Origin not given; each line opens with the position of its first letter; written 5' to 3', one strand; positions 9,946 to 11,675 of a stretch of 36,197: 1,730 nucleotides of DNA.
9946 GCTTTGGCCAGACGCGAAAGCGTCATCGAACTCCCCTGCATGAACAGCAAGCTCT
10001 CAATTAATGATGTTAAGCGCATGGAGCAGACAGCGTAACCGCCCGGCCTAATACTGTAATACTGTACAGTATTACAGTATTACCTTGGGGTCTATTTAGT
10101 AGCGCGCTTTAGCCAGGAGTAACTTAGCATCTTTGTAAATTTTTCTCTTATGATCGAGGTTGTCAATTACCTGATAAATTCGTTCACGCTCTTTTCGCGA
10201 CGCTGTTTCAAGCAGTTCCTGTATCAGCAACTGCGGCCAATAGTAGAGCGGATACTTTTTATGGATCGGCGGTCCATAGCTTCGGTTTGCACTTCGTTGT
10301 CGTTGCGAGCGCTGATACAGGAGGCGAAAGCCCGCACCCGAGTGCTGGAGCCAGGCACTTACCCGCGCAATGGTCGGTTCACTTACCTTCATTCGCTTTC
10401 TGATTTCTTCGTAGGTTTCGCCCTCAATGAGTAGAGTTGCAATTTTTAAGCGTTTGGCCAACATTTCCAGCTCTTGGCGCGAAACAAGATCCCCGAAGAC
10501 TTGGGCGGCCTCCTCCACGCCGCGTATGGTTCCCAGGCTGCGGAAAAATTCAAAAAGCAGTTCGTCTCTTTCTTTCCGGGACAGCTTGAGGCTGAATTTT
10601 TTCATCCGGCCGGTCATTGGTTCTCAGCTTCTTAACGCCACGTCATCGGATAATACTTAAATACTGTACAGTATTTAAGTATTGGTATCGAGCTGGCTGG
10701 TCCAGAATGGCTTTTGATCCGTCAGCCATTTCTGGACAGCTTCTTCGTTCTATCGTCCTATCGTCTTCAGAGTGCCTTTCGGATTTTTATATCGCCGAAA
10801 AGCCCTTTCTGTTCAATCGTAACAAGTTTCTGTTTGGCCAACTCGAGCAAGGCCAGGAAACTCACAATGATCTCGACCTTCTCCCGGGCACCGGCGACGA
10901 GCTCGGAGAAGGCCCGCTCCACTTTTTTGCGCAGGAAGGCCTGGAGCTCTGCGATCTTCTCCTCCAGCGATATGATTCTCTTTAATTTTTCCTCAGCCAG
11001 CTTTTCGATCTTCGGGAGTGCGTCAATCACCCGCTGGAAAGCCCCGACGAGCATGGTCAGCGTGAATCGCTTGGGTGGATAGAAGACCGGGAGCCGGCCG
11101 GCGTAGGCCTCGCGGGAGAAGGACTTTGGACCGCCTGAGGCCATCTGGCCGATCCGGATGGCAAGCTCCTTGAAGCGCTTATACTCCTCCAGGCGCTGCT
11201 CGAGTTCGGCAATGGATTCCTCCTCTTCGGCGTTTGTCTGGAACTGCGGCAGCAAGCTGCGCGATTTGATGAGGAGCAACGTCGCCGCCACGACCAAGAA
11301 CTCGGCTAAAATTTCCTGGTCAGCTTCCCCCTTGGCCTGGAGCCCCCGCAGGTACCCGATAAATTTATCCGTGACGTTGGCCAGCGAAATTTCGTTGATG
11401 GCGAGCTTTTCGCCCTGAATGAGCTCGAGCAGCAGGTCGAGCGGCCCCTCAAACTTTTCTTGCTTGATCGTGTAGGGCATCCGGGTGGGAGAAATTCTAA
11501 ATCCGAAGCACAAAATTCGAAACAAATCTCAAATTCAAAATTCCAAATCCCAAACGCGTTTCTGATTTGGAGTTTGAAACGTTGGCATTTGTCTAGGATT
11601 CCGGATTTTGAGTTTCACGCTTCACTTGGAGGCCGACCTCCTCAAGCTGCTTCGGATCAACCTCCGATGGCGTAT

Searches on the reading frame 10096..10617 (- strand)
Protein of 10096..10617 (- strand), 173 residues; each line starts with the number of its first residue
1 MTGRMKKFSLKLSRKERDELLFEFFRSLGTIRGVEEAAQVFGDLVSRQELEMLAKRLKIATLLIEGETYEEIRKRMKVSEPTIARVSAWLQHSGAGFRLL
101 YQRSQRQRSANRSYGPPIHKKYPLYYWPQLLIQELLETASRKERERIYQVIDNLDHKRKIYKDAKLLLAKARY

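Call 10: search_protein_families(library=pfam, proteins=[window:10096-10617:-])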
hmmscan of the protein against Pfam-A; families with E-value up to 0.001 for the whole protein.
window:10096-10617:- (173 aa): 3 families
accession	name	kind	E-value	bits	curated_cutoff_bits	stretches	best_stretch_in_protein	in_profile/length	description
PF01371.25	Trp_repressor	-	4.1e-13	49.7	27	1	23-100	5-83/88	Trp repressor protein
PF13384.12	HTH_23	-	2.8e-05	24.2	24.6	1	54-94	5-45/50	Homeodomain-like domain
PF13518.12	HTH_28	-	0.0002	21.8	25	1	55-104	1-48/52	Helix-turn-helix domain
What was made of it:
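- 10096..10605 (-): Gene for a long-form TrpR/YerC-family protein (169 aa from Met5 of ORF 10096..10617). It has an N-terminal TrpR-like helix-turn-helix domain and a roughly 65-aa helical C-terminal extension with an invariant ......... motif. Proposed binder of the palindrome. Pfam PF01371, E 4e-13 (call 10).
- On TrpR/HisR (YerC)-family operator: ORF 10096..10617 hits PF01371 at E 4e-13 (call 10).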

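Call 28: find_homologous_proteins(query=window:10096-10617:-)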
Query window:10096-10617:- (173 aa): 24 proteins with E <= 0.001 among 98 candidates.
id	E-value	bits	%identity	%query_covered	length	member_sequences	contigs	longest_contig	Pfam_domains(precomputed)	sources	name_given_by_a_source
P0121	3.9e-96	338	96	98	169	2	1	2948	PF01371.26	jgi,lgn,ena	-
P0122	2.1e-85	303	86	97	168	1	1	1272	PF01371.26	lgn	-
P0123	1.7e-68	248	70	97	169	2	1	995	PF01371.26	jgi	-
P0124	5.7e-62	227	65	92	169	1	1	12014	PF01371.26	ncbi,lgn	-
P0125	6.6e-60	220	64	92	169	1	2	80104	PF01371.26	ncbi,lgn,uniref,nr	ncbi:MAG: hypothetical protein HY474_01480 [Candidatus Sungbacteria bacterium]|uniref:TrpR like prot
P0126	2.0e-43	166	52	92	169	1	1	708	PF01371.26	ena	-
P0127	3.6e-41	159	52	95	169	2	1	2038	PF01371.26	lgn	-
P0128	2.1e-37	147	44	95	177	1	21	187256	PF01371.26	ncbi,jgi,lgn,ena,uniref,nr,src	ncbi:MAG: hypothetical protein A3H72_00535 [Candidatus Doudnabacteria bacterium RIFCSPLOWO2_02_FULL_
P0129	1.3e-36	144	44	91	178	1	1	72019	PF01371.26,PF13384.13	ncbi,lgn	-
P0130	4.3e-36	143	44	96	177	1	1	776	PF01371.26,PF13384.13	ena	-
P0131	5.5e-36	142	46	88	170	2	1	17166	PF01371.26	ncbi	-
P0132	1.8e-35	141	44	97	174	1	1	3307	PF01371.26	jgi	-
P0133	2.2e-34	137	47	92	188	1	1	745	PF01371.26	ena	-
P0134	1.4e-33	134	43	91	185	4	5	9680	PF01371.26,PF13384.13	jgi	jgi:TrpR-related protein YerC/YecD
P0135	1.6e-33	134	46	91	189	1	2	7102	PF01371.26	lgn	-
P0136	1.4e-31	128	42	96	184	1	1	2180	PF01371.26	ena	-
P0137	4.7e-30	123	42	95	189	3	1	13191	PF01371.26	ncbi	-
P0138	5.8e-30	123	42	91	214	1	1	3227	PF01371.26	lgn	-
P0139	1.7e-29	121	39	96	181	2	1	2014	PF01371.26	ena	-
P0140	1.9e-29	121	39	87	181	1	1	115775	PF01371.26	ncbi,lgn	-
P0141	3.9e-29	120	40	87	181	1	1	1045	PF01371.26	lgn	-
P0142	2.0e-28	118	41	75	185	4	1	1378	PF01371.26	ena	-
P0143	1.6e-27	115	39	91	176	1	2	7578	PF01371.26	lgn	-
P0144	5.0e-19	87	35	86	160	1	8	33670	PF01371.26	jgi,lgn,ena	-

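Call 29: find_encoding_contigs(protein=P0124, flank=10000, max_places=1)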
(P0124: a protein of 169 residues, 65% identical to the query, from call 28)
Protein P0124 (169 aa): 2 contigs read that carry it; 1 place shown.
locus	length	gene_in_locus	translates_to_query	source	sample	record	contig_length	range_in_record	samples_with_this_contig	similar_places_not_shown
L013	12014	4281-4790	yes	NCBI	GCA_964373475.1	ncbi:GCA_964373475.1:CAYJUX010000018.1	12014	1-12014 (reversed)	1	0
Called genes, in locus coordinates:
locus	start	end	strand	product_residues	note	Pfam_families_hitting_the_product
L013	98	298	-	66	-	-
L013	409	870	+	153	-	-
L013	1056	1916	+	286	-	PF00512:HisKA, PF02518:HATPase_c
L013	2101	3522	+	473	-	PF01336:tRNA_anti-codon, PF00152:tRNA-synt_2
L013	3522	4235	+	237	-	PF02616:SMC_ScpA, PF04824:Rad21_Rec8 (weak)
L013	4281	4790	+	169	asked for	PF01371:Trp_repressor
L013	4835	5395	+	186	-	PF04079:SMC_ScpB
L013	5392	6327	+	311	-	PF00768:Peptidase_S11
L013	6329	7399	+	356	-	PF00953:Glycos_transf_4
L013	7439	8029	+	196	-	-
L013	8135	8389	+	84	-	-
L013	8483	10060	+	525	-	PF07969:Amidohydro_3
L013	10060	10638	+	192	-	PF06821:Ser_hydrolase, PF12697:Abhydrolase_6 (weak)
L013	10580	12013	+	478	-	?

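Call 30: find_encoding_contigs(protein=P0128, flank=10000, max_places=1)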
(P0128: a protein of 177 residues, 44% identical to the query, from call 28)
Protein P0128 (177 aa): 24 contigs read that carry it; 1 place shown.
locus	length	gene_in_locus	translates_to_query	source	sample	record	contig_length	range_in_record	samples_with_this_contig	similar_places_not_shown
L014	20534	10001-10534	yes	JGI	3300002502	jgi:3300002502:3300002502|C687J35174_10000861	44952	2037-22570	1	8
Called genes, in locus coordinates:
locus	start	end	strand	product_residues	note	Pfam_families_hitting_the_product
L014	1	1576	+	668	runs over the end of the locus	PF00082:Peptidase_S8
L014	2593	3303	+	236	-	-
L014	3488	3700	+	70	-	-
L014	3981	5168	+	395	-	PF01078:Mg_chelatase (faint), PF05496:RuvB_N, PF00004:AAA, PF07728:AAA_5, PF13173:AAA_14 (faint), PF13401:AAA_22 (weak), PF16193:AAA_assoc_2, PF12002:MgsA_C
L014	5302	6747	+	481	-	PF01943:Polysacc_synt, PF13440:Polysacc_synt_3, PF03023:MurJ (weak)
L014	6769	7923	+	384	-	PF13439:Glyco_transf_4, PF13579:Glyco_trans_4_4, PF20706:GT4-conflict, PF00534:Glycos_transf_1, PF13692:Glyco_trans_1_4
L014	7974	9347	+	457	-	-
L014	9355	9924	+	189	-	PF03575:Peptidase_S51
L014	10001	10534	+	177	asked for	PF01371:Trp_repressor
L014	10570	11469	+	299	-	PF01636:APH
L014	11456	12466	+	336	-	PF00535:Glycos_transf_2, PF13641:Glyco_tranf_2_3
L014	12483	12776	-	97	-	-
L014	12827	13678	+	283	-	PF00535:Glycos_transf_2, PF13641:Glyco_tranf_2_3, PF13632:Glyco_trans_2_3 (weak)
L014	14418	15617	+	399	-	PF22694:CtpB_N-like (weak), PF00595:PDZ, PF13180:PDZ_2, PF17820:PDZ_6, PF03572:Peptidase_S41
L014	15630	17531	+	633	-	PF01411:tRNA-synt_2c, PF07973:tRNA_SAD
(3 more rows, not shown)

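Call 31: find_encoding_contigs(protein=P0129, flank=10000, max_places=1)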
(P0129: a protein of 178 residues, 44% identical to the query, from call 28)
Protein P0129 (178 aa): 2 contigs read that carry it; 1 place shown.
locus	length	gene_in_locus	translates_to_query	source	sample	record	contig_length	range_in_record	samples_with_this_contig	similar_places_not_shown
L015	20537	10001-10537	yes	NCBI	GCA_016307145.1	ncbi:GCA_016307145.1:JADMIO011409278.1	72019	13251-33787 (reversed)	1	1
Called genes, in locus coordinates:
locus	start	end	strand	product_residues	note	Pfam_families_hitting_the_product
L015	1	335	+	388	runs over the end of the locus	PF00963:Cohesin (weak)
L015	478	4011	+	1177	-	-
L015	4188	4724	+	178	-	-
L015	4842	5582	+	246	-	PF01978:TrmB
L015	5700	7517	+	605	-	PF13522:GATase_6, PF13537:GATase_7, PF01380:SIS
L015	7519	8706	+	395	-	PF08240:ADH_N, PF00107:ADH_zinc_N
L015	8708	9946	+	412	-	PF00155:Aminotran_1_2, PF00464:SHMT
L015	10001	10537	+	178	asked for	PF01371:Trp_repressor, PF13384:HTH_23 (faint)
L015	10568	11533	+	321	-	PF01933:CofD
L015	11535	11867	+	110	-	PF00583:Acetyltransf_1, PF13673:Acetyltransf_10, PF13508:Acetyltransf_7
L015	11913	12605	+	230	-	PF00483:NTP_transferase, PF01128:IspD (weak), PF02348:CTP_transf_3, PF12804:NTP_transf_3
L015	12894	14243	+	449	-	PF00155:Aminotran_1_2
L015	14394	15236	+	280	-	PF00483:NTP_transferase, PF12804:NTP_transf_3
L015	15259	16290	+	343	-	PF00044:Gp_dh_N, PF02800:Gp_dh_C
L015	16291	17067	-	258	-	PF00459:Inositol_P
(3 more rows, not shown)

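Call 32: find_encoding_contigs(protein=P0121, flank=3000, max_places=1)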
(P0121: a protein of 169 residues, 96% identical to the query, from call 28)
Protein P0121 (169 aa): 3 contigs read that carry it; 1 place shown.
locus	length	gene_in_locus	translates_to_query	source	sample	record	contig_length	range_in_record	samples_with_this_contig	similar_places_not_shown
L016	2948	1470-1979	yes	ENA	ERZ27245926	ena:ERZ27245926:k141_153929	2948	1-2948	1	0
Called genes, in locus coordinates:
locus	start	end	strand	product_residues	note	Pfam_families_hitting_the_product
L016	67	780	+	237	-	PF02616:SMC_ScpA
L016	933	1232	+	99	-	-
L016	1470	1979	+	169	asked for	PF01371:Trp_repressor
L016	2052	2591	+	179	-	PF04079:SMC_ScpB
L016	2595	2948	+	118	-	?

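Call 65: search_solved_structures(query=A2, max_evalue=1, show_alignments=2)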
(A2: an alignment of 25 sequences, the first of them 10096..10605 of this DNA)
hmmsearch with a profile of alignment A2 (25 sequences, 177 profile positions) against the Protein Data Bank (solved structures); distinct sequences matched with E-value up to 1: 22.
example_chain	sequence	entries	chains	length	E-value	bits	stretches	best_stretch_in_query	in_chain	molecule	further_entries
3frw_A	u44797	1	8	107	2.5e-16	63.2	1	17-108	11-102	Putative Trp repressor protein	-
3kor_A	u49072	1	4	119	4.7e-16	62.3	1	19-106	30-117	Possible Trp repressor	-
3g1c_A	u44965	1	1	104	6.7e-15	58.5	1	14-109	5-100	The TrpR like protein from Eubacterium eligens ATCC 27750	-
6ejz_A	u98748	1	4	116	0.005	19.9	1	4-92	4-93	Trp operon repressor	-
6fal_A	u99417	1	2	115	0.0095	19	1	18-92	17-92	Trp operon repressor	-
1tro_A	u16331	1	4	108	0.013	18.5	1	1-90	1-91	PROTEIN (TRP REPRESSOR)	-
8vd6_A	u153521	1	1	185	0.017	18.1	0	12-78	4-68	CAP REPEAT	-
6eni_A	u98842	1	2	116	0.02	17.9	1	5-92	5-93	Trp operon repressor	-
6ejw_A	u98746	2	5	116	0.028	17.4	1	4-91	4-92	Trp operon repressor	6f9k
3wrp_A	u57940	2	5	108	0.03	17.4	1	3-90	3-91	TRP REPRESSOR | Trp operon repressor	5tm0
6st7_A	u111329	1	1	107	0.038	17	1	3-90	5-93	Trp operon repressor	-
6st6_A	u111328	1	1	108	0.039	17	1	3-90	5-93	Trp operon repressor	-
7os9_AA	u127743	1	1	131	0.053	16.5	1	5-90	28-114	Trp operon repressor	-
1trr_A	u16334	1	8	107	0.055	16.5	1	15-90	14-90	PROTEIN (TRP REPRESSOR)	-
1co0_A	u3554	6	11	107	0.056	16.4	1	17-90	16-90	TRP OPERON REPRESSOR | TRP REPRESSOR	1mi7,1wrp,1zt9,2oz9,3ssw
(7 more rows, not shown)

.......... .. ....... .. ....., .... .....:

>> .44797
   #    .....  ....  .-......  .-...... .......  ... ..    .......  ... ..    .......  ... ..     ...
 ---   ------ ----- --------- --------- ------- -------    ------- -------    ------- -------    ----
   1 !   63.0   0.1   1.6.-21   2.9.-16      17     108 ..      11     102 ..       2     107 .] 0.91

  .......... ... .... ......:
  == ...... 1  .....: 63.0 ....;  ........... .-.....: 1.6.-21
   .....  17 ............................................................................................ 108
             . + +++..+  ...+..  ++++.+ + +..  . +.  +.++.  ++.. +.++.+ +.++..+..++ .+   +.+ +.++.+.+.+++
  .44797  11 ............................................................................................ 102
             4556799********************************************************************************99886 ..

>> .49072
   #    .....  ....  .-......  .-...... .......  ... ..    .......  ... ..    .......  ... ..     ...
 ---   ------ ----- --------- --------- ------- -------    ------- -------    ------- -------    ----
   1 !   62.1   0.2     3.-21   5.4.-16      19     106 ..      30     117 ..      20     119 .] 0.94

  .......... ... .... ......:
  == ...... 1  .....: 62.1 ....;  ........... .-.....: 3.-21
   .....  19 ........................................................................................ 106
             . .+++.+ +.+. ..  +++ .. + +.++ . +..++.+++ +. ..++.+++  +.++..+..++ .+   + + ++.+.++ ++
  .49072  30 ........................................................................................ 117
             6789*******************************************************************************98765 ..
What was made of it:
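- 10096..10605 (-): Profile against PDB: 3FRW, 3KOR, 3G1C at about 1e-16 (call 65).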

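Call 69: find_encoding_contigs(protein=P0140, flank=10000, max_places=1)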
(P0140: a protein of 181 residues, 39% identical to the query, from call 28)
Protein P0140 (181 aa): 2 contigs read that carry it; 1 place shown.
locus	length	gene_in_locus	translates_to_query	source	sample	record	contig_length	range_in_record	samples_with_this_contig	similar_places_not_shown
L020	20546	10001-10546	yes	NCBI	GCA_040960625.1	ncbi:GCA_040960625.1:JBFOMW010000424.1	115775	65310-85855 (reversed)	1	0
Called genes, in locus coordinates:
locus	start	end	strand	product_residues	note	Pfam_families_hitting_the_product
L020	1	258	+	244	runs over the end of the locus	PF01128:IspD (weak), PF00483:NTP_transferase, PF12804:NTP_transf_3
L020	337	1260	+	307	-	PF07602:DUF1565 (faint), PF13229:Beta_helix, PF05048:NosD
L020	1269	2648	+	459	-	PF02878:PGM_PMM_I, PF02879:PGM_PMM_II, PF02880:PGM_PMM_III, PF00408:PGM_PMM_IV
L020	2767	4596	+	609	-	PF13230:GATase_4 (weak), PF13522:GATase_6, PF13537:GATase_7, PF01380:SIS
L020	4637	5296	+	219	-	PF01797:Y1_Tnp (weak)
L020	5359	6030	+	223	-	PF00485:PRK (weak), PF02223:Thymidylate_kin (faint), PF13189:Cytidylate_kin2, PF13238:AAA_18 (faint)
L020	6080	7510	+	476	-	PF01566:Nramp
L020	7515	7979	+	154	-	PF01569:PAP2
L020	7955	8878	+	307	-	PF02568:ThiI, PF18297:NFACT-R_2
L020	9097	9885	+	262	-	PF00142:Fer4_NifH (weak), PF01656:CbiA, PF02374:ArsA_ATPase (weak), PF06564:CBP_BcsQ (weak), PF09140:MipZ (weak), PF10609:ParA (weak), PF13614:AAA_31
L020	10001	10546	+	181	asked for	PF01371:Trp_repressor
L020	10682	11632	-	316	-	PF01018:GTP1_OBG, PF03193:RsgA_GTPase (faint), PF01926:MMR_HSR1, PF02421:FeoB_N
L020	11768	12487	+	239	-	PF03692:CxxCxxCC (weak)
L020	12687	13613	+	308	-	PF02195:ParB_N, PF17762:HTH_ParB, PF23552:ParB_C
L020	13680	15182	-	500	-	PF13328:HD_4, PF01966:HD, PF04607:RelA_SpoT, PF02824:TGS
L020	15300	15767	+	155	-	PF00293:NUDIX, PF14815:NUDIX_4 (weak)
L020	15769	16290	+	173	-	PF13238:AAA_18 (weak)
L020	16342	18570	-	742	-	PF01751:Toprim, PF01131:Topoisom_bac, PF01396:Zn_ribbon_Top1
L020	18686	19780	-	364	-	PF02481:DNA_processg_A, PF17782:WHD_DprA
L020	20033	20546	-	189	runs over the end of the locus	PF01195:Pept_tRNA_hydro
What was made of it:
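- Closest known: Intragenic operators and chromosome-organising sites. Same: The gene's neighbours here are scpA/scpB, and parA/parB in L020 (calls 10, 69).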

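Call 70: find_encoding_contigs(protein=P0131, flank=10000, max_places=1)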
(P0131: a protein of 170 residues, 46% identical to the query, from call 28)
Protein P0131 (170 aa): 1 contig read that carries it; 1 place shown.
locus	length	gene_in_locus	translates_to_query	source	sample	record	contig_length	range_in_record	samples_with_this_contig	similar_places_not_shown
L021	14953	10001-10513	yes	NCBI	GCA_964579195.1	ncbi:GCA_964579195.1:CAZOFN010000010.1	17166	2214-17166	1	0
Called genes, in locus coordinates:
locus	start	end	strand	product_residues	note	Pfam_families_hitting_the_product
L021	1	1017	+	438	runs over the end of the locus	PF01336:tRNA_anti-codon, PF00152:tRNA-synt_2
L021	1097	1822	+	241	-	PF02616:SMC_ScpA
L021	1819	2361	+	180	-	PF04079:SMC_ScpB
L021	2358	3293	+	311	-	PF00768:Peptidase_S11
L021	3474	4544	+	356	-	PF00953:Glycos_transf_4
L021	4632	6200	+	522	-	PF07969:Amidohydro_3, PF01979:Amidohydro_1 (weak)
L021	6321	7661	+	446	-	PF21799:MurD-like_N, PF08245:Mur_ligase_M, PF02875:Mur_ligase_C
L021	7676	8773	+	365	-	PF01098:FTSW_RODA_SPOVE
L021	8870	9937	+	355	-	PF03033:Glyco_transf_28, PF04101:Glyco_tran_28_C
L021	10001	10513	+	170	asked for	PF01371:Trp_repressor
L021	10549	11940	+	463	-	PF00749:tRNA-synt_1c, PF19269:Anticodon_2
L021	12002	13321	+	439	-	PF24161:CCDC39 (weak), PF01551:Peptidase_M23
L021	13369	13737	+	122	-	-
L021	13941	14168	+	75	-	-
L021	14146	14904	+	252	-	PF02195:ParB_N, PF17762:HTH_ParB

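Call 74: predict_structure(alignment_id=A2)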
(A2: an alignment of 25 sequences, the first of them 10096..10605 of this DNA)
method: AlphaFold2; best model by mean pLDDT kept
length: 169 residues; sequences in the alignment: 25
mean_pLDDT: 79.9   pTM: 0.52
mean pLDDT of the five models: 79.9, 77.7, 77.2, 72.0, 65.7
residues with pLDDT >= 90: 42; 70-90: 89; 50-70: 33; < 50: 5
segments of 3 or more residues with pLDDT < 50: 1-3
pLDDT, mean of each block of 10 residues (from residue 1): 63 88 84 85 88 94 94 94 92 87 63 64 75 79 77 66 64
secondary structure, 60 per line:
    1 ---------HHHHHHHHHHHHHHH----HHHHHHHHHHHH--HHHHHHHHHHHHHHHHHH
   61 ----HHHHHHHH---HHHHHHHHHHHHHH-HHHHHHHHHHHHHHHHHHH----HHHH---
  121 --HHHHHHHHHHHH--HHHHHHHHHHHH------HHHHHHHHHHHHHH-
elements in order: H10-24 H29-40 H43-60 H65-72 H76-89 H91-109 H114-117 H123-134 H137-148 H155-168
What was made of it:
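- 10096..10605 (-): Model (call 74).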

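Call 78: fold_search(model_id=the predicted structure, library=pdb)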
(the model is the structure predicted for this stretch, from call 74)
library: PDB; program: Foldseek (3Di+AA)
matches with E <= 10: 473; with E <= 0.001: 0
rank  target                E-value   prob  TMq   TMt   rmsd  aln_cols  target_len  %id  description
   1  3kor_B                1.1e-03  1.00  0.47  0.75   2.0        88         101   31  Crystal structure of a putative Trp repressor from Staphylococcus aureus (released 2010-11-17)
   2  3kor_C                1.6e-03  1.00  0.47  0.75   1.8        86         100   31  Crystal structure of a putative Trp repressor from Staphylococcus aureus (released 2010-11-17)
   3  3frw_E                3.4e-03  1.00  0.50  0.84   1.7        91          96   25  Crystal structure of putative TrpR protein from Ruminococcus obeum (released 2009-01-20)
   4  3frw_C                3.4e-03  1.00  0.49  0.85   1.9        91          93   25  Crystal structure of putative TrpR protein from Ruminococcus obeum (released 2009-01-20)
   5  3kor_A                5.4e-03  1.00  0.48  0.77   3.9        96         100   29  Crystal structure of a putative Trp repressor from Staphylococcus aureus (released 2010-11-17)
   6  3g1c                  6.9e-03  1.00  0.49  0.81   2.7        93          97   25  The crystal structure of a TrpR like protein from Eubacterium eligens ATCC 27750 (released 2009-02-17)
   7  3frw_B                8.8e-03  1.00  0.48  0.81   1.8        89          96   26  Crystal structure of putative TrpR protein from Ruminococcus obeum (released 2009-01-20)
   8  3frw_A                9.3e-03  1.00  0.48  0.81   2.7        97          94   26  Crystal structure of putative TrpR protein from Ruminococcus obeum (released 2009-01-20)
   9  3frw_G                9.9e-03  1.00  0.48  0.83   2.0        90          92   26  Crystal structure of putative TrpR protein from Ruminococcus obeum (released 2009-01-20)
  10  3frw_D                1.2e-02  1.00  0.46  0.79   2.9        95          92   26  Crystal structure of putative TrpR protein from Ruminococcus obeum (released 2009-01-20)
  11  3frw_F                1.4e-02  1.00  0.47  0.80   2.9        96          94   28  Crystal structure of putative TrpR protein from Ruminococcus obeum (released 2009-01-20)
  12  1trr_A                1.3e-01  1.00  0.46  0.71   4.0        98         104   20  TANDEM BINDING IN CRYSTALS OF A TRP REPRESSOR/OPERATOR HALF-SITE COMPLEX (released 1993-10-21)
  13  6f7g_C                2.1e-01  1.00  0.43  0.70   2.8        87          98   21  Tryptophan Repressor TrpR from E.coli with 5-Methyltryptamine (released 2018-12-19)
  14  1tro_G                2.6e-01  1.00  0.45  0.72   2.8        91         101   21  CRYSTAL STRUCTURE OF TRP REPRESSOR OPERATOR COMPLEX AT ATOMIC RESOLUTION (released 1994-01-31)
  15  1tro_C                3.5e-01  0.99  0.44  0.70   2.8        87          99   22  CRYSTAL STRUCTURE OF TRP REPRESSOR OPERATOR COMPLEX AT ATOMIC RESOLUTION (released 1994-01-31)
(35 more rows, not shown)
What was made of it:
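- On TrpR/HisR (YerC)-family operator: Fold matches (call 78).
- Closest known: HisR. Same: The cognate protein has a PF01371 TrpR-like domain, most similar to HisR/YerC-type structures (calls 10, 65, 78).
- The protein is a DNA binder of the right family: PF01371 (call 10), HisR/YerC-type structures at 1e-16 (call 65), and fold matches to 3KOR, 3FRW, 3G1C and TrpR-operator complexes (call 78).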

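Call 79: search_protein_representatives(alignment_id=A2)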
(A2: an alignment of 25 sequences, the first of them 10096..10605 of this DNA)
Query: 25 sequences, 177 profile positions. Proteins with E-value up to 0.001 (for the whole library): 4209; up to 1e-10: 1372; up to 1e-30: 100. The best 150 are listed.
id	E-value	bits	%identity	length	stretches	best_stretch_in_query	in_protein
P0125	2.8e-64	232.4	-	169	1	1-173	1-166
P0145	1.9e-63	229.7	-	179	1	1-173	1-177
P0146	2.0e-61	223.2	-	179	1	1-174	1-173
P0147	7.8e-61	221.2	-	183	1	1-172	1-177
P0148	3.4e-60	219.1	-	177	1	1-172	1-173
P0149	9.1e-59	214.5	-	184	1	1-175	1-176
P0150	2.7e-58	213.0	-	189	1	1-175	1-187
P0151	8.8e-58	211.3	-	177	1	1-167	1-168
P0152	1.2e-57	210.9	-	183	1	1-175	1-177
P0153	1.6e-55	203.9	-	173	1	1-173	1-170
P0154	1.9e-55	203.7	-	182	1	1-175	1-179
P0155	2.6e-55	203.2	-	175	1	1-172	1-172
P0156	3.1e-55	203.0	-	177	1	1-175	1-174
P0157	3.4e-55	202.9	-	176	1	1-172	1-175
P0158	4.2e-55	202.6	-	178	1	1-173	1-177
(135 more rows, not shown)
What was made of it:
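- On TrpR/HisR (YerC)-family proteins: Among clusters at 50% identity, 100 score E below 1e-30, mostly 160-190 aa (call 79).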

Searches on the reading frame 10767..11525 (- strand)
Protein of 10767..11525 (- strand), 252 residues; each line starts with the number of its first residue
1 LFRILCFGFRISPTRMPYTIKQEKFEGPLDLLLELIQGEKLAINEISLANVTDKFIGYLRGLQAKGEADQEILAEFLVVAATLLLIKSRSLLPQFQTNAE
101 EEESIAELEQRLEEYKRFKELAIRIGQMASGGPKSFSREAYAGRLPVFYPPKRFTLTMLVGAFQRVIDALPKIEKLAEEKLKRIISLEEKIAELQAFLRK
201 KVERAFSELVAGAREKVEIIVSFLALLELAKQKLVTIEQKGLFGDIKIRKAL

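Call 10: search_protein_families(library=pfam, proteins=[window:10767-11525:-])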
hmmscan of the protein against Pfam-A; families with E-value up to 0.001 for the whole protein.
window:10767-11525:- (252 aa): 2 families
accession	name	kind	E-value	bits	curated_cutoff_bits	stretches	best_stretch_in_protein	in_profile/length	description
PF02616.19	SMC_ScpA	-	3.6e-28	99.6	24.6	1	35-248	1-229/232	Segregation and condensation protein ScpA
PF11221.13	Med21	-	0.00025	21.8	37.3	0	164-205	87-128/144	Subunit 21 of Mediator complex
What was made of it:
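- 10767..11525 (-): scpA, directly upstream of the palindrome-bracketed gene (context). scpA and scpB abut in relatives that lack that gene. Pfam SMC_ScpA (call 10).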
